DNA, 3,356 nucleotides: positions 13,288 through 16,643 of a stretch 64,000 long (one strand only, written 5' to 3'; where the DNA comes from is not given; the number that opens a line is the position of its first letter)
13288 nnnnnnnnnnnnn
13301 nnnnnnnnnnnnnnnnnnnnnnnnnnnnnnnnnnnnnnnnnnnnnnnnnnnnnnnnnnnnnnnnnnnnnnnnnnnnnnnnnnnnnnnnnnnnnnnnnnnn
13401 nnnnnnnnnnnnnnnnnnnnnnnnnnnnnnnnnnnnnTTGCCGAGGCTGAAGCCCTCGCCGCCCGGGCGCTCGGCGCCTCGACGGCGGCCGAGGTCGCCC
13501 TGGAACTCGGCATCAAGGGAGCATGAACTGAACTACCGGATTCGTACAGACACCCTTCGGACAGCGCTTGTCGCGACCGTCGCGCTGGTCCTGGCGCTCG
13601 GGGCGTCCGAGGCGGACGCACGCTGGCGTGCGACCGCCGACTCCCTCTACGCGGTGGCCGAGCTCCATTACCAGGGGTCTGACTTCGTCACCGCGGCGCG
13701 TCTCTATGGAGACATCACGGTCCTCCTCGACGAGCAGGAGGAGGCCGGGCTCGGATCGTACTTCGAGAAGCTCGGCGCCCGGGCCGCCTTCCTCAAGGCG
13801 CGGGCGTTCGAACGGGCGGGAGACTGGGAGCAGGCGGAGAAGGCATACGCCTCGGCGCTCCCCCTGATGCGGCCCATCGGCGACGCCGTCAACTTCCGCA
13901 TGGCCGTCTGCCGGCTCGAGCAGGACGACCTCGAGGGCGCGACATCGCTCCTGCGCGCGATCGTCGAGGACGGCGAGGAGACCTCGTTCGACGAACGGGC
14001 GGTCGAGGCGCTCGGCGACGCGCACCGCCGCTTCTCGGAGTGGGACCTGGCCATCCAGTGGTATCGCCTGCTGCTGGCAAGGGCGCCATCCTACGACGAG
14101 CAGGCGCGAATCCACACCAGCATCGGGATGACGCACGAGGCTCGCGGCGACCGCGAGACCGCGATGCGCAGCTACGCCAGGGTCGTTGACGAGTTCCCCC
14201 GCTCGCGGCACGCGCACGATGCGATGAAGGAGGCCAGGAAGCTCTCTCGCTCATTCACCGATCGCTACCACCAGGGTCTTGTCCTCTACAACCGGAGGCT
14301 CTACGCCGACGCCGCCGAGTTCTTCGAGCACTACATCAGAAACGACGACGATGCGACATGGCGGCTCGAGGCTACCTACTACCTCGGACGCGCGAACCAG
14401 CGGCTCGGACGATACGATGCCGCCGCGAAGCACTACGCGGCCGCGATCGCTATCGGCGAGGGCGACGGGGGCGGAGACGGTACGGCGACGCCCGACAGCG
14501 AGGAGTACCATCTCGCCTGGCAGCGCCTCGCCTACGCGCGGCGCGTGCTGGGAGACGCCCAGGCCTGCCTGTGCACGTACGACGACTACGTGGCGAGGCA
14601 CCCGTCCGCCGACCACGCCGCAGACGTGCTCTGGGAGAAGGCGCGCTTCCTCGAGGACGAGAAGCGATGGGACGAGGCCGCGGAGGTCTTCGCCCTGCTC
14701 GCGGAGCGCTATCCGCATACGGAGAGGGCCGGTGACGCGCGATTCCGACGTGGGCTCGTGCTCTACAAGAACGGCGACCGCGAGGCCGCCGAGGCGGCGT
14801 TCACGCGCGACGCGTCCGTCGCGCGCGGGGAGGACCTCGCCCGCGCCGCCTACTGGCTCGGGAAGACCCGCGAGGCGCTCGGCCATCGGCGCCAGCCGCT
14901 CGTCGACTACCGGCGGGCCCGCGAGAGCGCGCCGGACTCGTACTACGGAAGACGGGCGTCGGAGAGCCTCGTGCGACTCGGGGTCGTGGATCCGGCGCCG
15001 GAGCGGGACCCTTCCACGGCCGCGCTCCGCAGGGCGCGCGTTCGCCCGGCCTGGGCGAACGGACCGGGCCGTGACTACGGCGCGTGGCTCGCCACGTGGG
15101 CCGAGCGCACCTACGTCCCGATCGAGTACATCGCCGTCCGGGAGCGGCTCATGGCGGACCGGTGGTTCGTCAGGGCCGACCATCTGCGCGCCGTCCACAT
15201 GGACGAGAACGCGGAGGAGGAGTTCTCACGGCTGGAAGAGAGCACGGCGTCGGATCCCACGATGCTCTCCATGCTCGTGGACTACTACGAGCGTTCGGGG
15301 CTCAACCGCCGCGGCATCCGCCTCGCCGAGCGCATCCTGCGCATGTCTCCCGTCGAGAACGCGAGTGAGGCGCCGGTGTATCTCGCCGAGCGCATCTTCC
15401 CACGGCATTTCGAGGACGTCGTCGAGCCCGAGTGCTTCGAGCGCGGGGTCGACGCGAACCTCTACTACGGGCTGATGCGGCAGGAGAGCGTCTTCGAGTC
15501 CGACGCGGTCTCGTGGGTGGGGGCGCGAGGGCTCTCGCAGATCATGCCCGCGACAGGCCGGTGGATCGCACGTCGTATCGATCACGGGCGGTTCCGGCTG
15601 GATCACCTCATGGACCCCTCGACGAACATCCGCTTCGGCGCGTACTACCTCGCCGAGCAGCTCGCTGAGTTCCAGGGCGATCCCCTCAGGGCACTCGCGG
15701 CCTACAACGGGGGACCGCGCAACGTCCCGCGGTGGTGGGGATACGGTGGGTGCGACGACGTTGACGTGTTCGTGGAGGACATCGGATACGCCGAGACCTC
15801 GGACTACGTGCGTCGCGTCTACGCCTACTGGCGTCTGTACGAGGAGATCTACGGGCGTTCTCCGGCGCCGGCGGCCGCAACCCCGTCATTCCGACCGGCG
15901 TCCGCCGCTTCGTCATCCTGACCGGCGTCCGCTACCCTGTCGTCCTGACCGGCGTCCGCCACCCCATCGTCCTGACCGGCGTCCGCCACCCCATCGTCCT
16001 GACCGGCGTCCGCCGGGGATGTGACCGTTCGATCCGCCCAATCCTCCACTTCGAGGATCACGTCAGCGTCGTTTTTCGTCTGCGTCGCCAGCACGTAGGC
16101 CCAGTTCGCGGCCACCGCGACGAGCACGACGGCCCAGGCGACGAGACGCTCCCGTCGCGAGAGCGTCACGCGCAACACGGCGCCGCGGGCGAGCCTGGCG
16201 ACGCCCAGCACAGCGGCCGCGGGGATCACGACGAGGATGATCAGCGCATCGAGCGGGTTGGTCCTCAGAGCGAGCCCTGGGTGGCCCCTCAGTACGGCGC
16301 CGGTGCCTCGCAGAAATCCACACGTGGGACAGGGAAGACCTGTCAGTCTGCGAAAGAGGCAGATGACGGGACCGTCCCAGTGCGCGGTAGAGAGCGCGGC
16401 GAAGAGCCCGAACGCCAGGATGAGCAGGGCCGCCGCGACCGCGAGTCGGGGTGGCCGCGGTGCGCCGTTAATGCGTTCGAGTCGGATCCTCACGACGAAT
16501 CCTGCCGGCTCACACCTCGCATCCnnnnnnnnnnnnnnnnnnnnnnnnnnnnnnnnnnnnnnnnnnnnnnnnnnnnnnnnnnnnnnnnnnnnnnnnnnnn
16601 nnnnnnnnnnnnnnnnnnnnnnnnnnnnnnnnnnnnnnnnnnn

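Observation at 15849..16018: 27-bp tandem repeat at a convergent gene junction encodes an (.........)x4 tail on DUF2752 and overlaps the SLT gene stop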

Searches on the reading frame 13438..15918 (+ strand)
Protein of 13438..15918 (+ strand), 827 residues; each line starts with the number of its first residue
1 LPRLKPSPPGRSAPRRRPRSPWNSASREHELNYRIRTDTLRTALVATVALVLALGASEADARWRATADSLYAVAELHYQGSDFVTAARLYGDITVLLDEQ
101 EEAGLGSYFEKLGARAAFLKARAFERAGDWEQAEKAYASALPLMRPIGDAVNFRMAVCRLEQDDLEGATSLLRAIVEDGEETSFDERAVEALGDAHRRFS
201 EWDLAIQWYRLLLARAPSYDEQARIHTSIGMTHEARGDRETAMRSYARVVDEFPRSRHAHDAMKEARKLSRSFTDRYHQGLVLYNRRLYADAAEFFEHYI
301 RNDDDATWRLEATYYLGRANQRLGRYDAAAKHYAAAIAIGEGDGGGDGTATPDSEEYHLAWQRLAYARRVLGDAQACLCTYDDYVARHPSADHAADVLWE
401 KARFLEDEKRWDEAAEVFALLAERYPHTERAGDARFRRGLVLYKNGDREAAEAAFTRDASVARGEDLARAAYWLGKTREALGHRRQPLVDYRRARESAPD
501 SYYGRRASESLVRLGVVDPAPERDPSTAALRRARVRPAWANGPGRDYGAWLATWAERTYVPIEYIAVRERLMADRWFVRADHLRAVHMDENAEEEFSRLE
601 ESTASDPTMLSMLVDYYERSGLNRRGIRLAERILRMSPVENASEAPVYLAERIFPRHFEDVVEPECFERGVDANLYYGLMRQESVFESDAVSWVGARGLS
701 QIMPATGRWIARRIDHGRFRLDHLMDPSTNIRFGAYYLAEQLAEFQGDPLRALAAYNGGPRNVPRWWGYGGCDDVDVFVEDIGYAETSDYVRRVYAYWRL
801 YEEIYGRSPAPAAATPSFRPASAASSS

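Call 4: search_protein_families(library=pfam, proteins=[window:13438-15918:+], max_evalue=0.01)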
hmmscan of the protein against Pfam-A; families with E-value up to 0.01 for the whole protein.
window:13438-15918:+ (827 aa): 13 families
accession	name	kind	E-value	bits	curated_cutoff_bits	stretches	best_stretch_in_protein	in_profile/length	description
PF01464.25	SLT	-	2.3e-24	85.6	21.3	1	669-768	10-106/117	Transglycosylase SLT domain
PF13174.12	TPR_6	-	1.3e-16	60.4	26.3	0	229-256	6-33/33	Tetratricopeptide repeat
PF13432.12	TPR_16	-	1.1e-13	51.8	32.7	2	160-219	8-64/65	Tetratricopeptide repeat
PF07719.23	TPR_2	-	1.5e-11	43.9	27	1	311-339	2-30/34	Tetratricopeptide repeat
PF13428.12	TPR_14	-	2.6e-10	40.4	23.5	0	311-343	2-34/44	Tetratricopeptide repeat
PF00515.34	TPR_1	-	1.7e-09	37.5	27.8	0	314-339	5-30/34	Tetratricopeptide repeat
PF13176.12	TPR_7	-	2.4e-09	37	27.9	0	119-141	4-26/36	Tetratricopeptide repeat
PF13424.12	TPR_12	-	3.9e-09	37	30.1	2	191-250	8-72/77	Tetratricopeptide repeat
PF13181.12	TPR_8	-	1.7e-07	31.3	25.7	0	316-338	7-29/34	Tetratricopeptide repeat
PF14559.12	TPR_19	-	3.1e-05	24.7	25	0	127-179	4-55/68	Tetratricopeptide repeat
PF13525.12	YfiO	-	0.0002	21.6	25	0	395-457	5-67/203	Outer membrane lipoprotein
PF13512.12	TPR_18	-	0.0011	19.6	21.9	0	393-457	8-72/145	Tetratricopeptide repeat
PF10602.15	RPN7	-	0.0084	16.3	29.6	0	221-333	34-136/174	26S proteasome subunit RPN7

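Call 19: find_related_loci(query=window:13438-15918:+, collection=genome_contigs, flank=4000)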
Query window:13438-15918:+ (827 aa) in genome_contigs; peptide patterns used: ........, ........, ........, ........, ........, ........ (x = any residue, [..] = any of these).
60 stretches matched a pattern; 2 encode a relative of the query (tblastn E <= 1e-3); 2 distinct loci.
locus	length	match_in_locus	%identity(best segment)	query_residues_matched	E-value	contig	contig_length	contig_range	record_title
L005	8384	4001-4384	33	656-804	4e-16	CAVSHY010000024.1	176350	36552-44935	MAG: uncultured delta proteobacterium isolate MFD01299.bin.2.48 genome assembly, contig: contig_81863, whole genome shot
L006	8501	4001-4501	27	128-281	1e-5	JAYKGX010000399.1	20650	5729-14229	MAG: Synechococcales cyanobacterium isolate 1279498 NODE_53682152, whole genome shotgun sequence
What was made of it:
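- Tried and rejected: The genome_contigs scan with the SLT protein found only distant loci (call 19).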

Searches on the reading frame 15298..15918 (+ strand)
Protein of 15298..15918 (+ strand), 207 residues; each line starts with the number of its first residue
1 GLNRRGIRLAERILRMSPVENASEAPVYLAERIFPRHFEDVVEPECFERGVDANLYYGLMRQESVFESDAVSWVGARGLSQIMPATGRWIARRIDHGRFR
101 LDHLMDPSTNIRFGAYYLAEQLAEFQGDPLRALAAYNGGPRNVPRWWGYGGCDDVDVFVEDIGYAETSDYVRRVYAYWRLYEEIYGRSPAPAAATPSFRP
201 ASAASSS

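Call 33: find_related_loci(query=A2, collection=metagenome_contigs, flank=2500)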
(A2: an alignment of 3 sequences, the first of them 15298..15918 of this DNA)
Query A2 (207 aa) in metagenome_contigs; peptide patterns used: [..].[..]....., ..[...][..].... (x = any residue, [..] = any of these).
174 stretches matched a pattern; 16 encode a relative of the query (tblastn E <= 1e-3); 16 distinct loci.
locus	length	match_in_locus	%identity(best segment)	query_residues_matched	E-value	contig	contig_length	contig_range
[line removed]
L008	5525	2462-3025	75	1-188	4e-98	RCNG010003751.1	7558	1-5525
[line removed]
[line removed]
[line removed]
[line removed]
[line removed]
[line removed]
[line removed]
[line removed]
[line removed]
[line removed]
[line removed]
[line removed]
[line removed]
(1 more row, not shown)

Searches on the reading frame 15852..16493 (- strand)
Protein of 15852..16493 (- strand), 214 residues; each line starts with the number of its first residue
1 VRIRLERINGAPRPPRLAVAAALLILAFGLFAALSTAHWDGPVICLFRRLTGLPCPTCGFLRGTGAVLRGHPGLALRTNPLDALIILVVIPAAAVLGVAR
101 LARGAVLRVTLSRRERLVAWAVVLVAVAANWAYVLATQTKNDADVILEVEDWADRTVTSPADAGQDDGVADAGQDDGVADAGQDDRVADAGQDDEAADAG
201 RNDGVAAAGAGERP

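Call 4: search_protein_families(library=pfam, proteins=[window:15852-16493:-], max_evalue=0.01)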
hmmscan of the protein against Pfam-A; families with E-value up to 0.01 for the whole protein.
window:15852-16493:- (214 aa): 1 family
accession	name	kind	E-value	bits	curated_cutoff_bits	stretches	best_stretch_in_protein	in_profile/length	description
PF10825.13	DUF2752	-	2.8e-12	47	27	1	45-90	1-46/49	Protein of unknown function (DUF2752)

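Call 7: find_homologous_proteins(query=window:15852-16493:-, max_evalue=0.001)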
Query window:15852-16493:- (214 aa): 12 proteins with E <= 0.001 among 8000 candidates.
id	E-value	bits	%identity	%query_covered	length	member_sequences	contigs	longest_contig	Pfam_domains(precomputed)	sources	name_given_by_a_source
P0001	1.6e-130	451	100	100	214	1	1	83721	PF10825.14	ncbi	-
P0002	2.1e-33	134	52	64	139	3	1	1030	PF10825.14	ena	-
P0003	1.6e-30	125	59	47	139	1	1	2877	PF10825.14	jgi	-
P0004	1.6e-30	125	52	59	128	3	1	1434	PF10825.14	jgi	-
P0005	4.5e-30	123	49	65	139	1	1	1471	PF10825.14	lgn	-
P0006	1.1e-29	122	52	59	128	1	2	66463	PF10825.14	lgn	-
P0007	5.2e-23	100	47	61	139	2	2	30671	PF10825.14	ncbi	-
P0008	3.1e-9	55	39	62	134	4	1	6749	PF10825.14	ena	-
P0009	5.9e-6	44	65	14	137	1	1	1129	PF10825.14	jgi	jgi:hypothetical protein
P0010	2.0e-5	43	40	32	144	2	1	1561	PF10825.14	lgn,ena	-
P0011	5.8e-5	41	31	64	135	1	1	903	PF10825.14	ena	-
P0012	6.3e-5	41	49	23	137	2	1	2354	PF10825.14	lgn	-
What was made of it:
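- On Minisatellite / VNTR: The nearest DUF2752 relative is 52% identical (call 7).
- Tried and rejected: The DUF2752 search gave only the protein itself plus hits at 52% identity or less (call 7).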

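Call 9: find_encoding_contigs(protein=P0001, flank=10000, max_places=6)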
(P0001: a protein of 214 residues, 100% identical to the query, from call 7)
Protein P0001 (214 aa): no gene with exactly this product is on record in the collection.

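Call 10: find_encoding_contigs(protein=P0006, flank=6000, max_places=4)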
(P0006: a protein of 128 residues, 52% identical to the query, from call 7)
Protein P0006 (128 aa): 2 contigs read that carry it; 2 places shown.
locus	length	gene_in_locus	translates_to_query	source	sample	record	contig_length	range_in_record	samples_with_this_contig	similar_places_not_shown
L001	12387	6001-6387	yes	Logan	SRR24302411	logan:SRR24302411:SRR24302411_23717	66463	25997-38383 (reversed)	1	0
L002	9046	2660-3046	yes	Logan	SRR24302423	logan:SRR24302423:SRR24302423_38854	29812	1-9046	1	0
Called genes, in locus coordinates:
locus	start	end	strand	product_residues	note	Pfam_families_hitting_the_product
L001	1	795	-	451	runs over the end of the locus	PF02878:PGM_PMM_I, PF02879:PGM_PMM_II, PF02880:PGM_PMM_III, PF00408:PGM_PMM_IV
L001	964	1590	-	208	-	-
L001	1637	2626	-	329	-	PF00579:tRNA-synt_1b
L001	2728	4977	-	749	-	PF13428:TPR_14 (faint), PF07719:TPR_2 (faint), PF13414:TPR_11 (faint), PF13424:TPR_12 (faint), PF13432:TPR_16 (faint), PF13429:TPR_15 (faint), PF14559:TPR_19 (weak)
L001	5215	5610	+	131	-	PF01592:NifU_N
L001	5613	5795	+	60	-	-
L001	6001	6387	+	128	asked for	PF10825:DUF2752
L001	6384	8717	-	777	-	PF12895:ANAPC3 (faint), PF13424:TPR_12 (faint), PF13432:TPR_16 (faint), PF14559:TPR_19 (faint), PF00515:TPR_1 (faint), PF07719:TPR_2 (faint), PF13174:TPR_6 (faint), PF01464:SLT, +3 more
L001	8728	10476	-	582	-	PF05524:PEP-utilisers_N, PF00391:PEP-utilizers, PF02896:PEP-utilizers_C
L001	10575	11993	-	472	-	PF01266:DAO (faint), PF03486:HI0933_like (faint), PF05834:Lycopene_cycl (faint), PF07992:Pyr_redox_2, PF13450:NAD_binding_8 (faint), PF13738:Pyr_redox_3 (faint), PF00070:Pyr_redox, PF02852:Pyr_redox_dim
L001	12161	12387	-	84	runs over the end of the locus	PF13490:zf-HC2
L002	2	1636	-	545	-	?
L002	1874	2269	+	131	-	PF01592:NifU_N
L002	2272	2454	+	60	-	-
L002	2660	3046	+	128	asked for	PF10825:DUF2752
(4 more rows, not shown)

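Call 11: find_encoding_contigs(protein=P0007, flank=6000, max_places=4)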
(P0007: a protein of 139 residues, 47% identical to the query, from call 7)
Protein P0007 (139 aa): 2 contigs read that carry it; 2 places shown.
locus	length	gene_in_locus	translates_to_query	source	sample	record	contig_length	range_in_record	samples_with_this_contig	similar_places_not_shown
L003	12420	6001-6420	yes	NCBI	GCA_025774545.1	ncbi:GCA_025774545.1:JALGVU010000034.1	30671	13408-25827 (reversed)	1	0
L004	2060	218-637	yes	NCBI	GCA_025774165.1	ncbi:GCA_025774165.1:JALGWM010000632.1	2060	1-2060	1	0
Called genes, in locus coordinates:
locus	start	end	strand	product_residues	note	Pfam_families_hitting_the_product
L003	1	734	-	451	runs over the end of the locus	PF02878:PGM_PMM_I, PF02879:PGM_PMM_II, PF02880:PGM_PMM_III, PF00408:PGM_PMM_IV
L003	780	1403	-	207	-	-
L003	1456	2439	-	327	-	PF00579:tRNA-synt_1b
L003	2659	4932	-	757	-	PF13428:TPR_14 (faint), PF07719:TPR_2 (faint), PF13432:TPR_16 (weak), PF12895:ANAPC3 (weak), PF13371:TPR_9 (weak), PF14559:TPR_19 (weak), PF13432:TPR_16, PF14559:TPR_19 (weak), +2 more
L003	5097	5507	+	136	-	PF01592:NifU_N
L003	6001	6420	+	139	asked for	PF10825:DUF2752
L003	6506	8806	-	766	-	PF00515:TPR_1 (faint), PF07719:TPR_2 (faint), PF09976:TPR_21 (faint), PF13174:TPR_6 (faint), PF13176:TPR_7 (faint), PF13424:TPR_12 (faint), PF13432:TPR_16 (faint), PF01464:SLT, +2 more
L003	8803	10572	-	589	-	PF05524:PEP-utilisers_N, PF00391:PEP-utilizers, PF02896:PEP-utilizers_C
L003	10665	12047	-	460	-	PF03486:HI0933_like (faint), PF05834:Lycopene_cycl (faint), PF07992:Pyr_redox_2, PF13450:NAD_binding_8 (faint), PF00070:Pyr_redox, PF02852:Pyr_redox_dim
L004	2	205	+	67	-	?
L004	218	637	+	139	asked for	PF10825:DUF2752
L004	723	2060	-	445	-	?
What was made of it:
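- Conserved ends in relatives: the synteny NifU - DUF2752 -> <- TPR-SLT - PtsI is conserved (calls 10, 11).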

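Call 20: list_cluster_members(proteins=[P0001, P0007])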
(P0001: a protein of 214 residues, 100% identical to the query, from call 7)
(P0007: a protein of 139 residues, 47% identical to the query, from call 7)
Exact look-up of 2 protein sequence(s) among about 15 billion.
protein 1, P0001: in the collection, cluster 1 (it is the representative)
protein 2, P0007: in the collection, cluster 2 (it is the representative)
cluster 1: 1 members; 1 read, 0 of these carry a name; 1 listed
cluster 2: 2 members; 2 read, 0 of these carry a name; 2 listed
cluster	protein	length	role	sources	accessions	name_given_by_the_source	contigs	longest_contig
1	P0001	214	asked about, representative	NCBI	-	-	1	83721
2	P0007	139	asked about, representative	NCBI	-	-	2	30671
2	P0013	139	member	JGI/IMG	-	-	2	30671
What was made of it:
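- The window appears to come from an uncultured organism known from a single contig (calls 7, 20).
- Tried and rejected: Cluster look-up gave no names or accessions (call 20), so the organism stays unidentified.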

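Call 30: search_protein_representatives(protein=window:15852-16493:-)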
Query: 214 residues. Proteins with E-value up to 0.001 (for the whole library): 1942; up to 1e-10: 82; up to 1e-30: 1. The best 150 are listed.
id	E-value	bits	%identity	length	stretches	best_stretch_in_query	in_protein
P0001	5.0e-131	451.2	100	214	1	1-214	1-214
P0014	5.9e-25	104.7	51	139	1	1-136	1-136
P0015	7.2e-25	104.4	43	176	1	2-138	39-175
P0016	2.0e-23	99.7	49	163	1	24-138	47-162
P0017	1.5e-22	96.8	43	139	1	9-137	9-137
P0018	2.3e-22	96.2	45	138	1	1-138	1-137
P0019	7.5e-21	91.3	46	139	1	1-137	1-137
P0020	2.0e-18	83.4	43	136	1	1-135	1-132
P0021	1.4e-16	77.4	47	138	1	11-135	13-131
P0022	7.1e-16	75.0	60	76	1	69-140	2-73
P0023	1.8e-15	73.7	51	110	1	43-139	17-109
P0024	2.0e-15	73.5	44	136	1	1-139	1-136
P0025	2.2e-15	73.4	44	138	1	7-137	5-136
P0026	3.8e-15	72.6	43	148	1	1-140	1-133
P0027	5.8e-15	72.1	41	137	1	3-136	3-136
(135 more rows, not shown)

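Call 51: predict_structure(alignment_id=A1)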
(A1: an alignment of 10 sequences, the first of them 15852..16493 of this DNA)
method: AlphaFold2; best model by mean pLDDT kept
length: 214 residues; sequences in the alignment: 10
mean_pLDDT: 70.3   pTM: 0.44
mean pLDDT of the five models: 70.3, 68.0, 67.0, 65.5, 64.9
residues with pLDDT >= 90: 8; 70-90: 114; 50-70: 67; < 50: 25
segments of 3 or more residues with pLDDT < 50: 171-175, 177-182, 184-186, 188-191
pLDDT, mean of each block of 10 residues (from residue 1): 63 72 79 64 71 77 82 83 85 84 72 90 88 79 72 72 55 47 47 51 53 51
secondary structure, 60 per line:
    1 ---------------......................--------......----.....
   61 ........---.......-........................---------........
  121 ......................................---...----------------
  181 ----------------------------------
elements in order: H16-37 H46-51 H56-68 H72-78 H80-103 H113-158
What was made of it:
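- On RTX / beta-roll Ca-binding nonapeptide repeats: AlphaFold2 shows no strands in the tail (call 51)
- Structure: AlphaFold2 gives pLDDT 47-55 and no secondary structure for aa 161-214 (call 51). AlphaFold2 extends the last helix through the linker, aa 113-158, with pLDDT of about 72 (call 51).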
